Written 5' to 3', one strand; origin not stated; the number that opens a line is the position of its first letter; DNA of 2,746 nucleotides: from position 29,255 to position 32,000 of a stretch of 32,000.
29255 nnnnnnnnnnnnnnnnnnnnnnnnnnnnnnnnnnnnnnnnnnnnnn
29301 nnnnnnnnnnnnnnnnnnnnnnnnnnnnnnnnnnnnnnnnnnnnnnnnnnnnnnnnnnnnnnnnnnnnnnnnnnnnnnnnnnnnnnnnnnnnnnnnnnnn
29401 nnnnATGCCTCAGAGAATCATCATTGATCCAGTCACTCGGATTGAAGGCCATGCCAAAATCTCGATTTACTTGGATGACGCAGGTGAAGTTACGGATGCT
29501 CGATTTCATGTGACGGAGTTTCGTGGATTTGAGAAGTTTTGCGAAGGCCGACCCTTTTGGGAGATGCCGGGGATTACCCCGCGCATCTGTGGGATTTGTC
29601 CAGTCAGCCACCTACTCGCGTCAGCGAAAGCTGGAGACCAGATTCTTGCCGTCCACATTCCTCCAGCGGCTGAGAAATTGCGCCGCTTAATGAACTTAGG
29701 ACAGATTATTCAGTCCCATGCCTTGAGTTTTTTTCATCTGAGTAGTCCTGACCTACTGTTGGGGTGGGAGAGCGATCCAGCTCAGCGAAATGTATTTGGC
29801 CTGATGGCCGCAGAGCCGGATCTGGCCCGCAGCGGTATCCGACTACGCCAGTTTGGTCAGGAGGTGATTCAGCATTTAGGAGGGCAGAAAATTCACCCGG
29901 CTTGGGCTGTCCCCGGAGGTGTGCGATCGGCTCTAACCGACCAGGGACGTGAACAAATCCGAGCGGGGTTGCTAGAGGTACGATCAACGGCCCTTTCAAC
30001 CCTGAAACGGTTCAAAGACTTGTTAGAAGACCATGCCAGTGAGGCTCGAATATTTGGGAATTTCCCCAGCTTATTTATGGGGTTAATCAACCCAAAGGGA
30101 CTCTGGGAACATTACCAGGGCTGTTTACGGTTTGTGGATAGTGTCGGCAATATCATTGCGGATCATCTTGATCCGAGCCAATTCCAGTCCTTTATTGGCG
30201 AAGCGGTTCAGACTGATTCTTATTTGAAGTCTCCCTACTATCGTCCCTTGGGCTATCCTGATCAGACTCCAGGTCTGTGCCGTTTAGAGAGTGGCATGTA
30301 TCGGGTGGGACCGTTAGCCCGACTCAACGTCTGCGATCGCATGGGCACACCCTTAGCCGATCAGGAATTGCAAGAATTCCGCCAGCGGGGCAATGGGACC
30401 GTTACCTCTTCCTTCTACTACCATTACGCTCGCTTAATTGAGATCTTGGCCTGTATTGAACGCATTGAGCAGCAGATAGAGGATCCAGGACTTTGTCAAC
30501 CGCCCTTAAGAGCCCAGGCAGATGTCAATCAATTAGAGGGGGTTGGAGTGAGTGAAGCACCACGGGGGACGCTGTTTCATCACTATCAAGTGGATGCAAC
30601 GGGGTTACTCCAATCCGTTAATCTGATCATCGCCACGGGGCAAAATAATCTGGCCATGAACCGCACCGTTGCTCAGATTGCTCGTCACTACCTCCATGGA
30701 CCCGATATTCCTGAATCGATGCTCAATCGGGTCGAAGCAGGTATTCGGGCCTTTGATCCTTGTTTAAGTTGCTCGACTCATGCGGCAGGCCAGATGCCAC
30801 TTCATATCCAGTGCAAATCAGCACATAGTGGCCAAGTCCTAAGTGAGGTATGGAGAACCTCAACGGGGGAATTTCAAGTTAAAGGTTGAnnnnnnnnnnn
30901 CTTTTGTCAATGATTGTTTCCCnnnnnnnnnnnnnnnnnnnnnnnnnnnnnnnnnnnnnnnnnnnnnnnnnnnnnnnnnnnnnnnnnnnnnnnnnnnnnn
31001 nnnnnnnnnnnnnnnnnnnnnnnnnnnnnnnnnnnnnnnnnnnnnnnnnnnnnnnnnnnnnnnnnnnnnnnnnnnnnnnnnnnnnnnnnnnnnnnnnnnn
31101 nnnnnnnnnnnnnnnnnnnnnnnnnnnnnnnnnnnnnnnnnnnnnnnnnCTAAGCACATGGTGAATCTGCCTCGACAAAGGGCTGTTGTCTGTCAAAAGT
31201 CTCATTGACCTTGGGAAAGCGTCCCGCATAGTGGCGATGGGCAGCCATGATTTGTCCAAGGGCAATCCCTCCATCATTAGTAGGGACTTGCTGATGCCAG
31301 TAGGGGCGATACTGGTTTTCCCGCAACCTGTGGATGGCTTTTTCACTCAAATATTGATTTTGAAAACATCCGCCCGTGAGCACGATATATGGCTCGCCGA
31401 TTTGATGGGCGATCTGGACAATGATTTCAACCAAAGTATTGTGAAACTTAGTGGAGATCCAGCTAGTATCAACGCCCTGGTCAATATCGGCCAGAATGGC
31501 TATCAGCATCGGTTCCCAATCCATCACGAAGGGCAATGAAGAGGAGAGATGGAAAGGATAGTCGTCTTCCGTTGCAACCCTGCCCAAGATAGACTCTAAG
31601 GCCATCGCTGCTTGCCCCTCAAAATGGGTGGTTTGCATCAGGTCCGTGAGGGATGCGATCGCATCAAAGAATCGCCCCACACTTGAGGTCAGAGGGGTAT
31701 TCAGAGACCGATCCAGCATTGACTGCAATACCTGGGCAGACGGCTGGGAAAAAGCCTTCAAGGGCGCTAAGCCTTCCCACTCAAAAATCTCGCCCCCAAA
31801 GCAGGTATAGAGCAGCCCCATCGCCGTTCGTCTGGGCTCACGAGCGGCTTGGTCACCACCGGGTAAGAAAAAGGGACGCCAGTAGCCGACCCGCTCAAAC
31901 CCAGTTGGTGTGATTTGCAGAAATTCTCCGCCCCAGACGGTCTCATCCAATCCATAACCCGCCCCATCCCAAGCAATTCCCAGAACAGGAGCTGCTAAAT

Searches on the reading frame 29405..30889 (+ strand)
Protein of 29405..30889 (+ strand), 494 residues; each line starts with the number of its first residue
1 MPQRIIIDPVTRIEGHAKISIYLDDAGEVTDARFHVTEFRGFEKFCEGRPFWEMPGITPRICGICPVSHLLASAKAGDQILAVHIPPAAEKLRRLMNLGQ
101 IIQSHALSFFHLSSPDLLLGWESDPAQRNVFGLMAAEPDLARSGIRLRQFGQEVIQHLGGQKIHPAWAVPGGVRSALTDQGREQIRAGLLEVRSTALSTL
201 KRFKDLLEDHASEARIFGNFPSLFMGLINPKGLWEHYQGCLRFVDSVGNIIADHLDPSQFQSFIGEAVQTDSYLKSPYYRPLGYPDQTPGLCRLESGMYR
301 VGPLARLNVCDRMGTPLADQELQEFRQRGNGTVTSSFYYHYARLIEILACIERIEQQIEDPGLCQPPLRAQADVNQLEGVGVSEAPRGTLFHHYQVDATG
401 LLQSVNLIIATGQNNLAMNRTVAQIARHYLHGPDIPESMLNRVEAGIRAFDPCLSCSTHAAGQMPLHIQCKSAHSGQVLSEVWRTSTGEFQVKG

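Call 60: search_protein_families(library=pfam, proteins=[window:29405-30889:+], max_evalue=0.0001)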
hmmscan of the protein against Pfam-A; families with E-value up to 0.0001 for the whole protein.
window:29405-30889:+ (494 aa): 1 family
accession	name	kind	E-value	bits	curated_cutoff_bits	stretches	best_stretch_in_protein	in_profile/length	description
PF00374.24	NiFeSe_Hases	-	5e-27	95.4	25.8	2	40-116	1-77/508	Nickel-dependent hydrogenase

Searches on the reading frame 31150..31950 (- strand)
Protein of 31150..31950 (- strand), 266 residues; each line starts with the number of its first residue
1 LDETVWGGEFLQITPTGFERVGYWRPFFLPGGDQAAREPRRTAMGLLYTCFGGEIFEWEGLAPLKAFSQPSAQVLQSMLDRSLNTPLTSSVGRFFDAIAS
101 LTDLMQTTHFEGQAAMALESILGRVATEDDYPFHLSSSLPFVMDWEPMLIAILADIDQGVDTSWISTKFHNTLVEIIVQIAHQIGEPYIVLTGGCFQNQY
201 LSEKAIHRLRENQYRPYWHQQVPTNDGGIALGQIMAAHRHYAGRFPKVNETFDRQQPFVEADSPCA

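Call 60: search_protein_families(library=pfam, proteins=[window:31150-31950:-], max_evalue=0.0001)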
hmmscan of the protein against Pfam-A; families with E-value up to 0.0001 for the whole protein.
window:31150-31950:- (266 aa): 1 family
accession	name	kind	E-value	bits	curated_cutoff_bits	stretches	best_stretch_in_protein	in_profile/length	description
PF22521.2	HypF_C_2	-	9.5e-72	242.1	27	1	2-233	12-241/241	Carbamoyltransferase, Kae1-like Domain, second subdomain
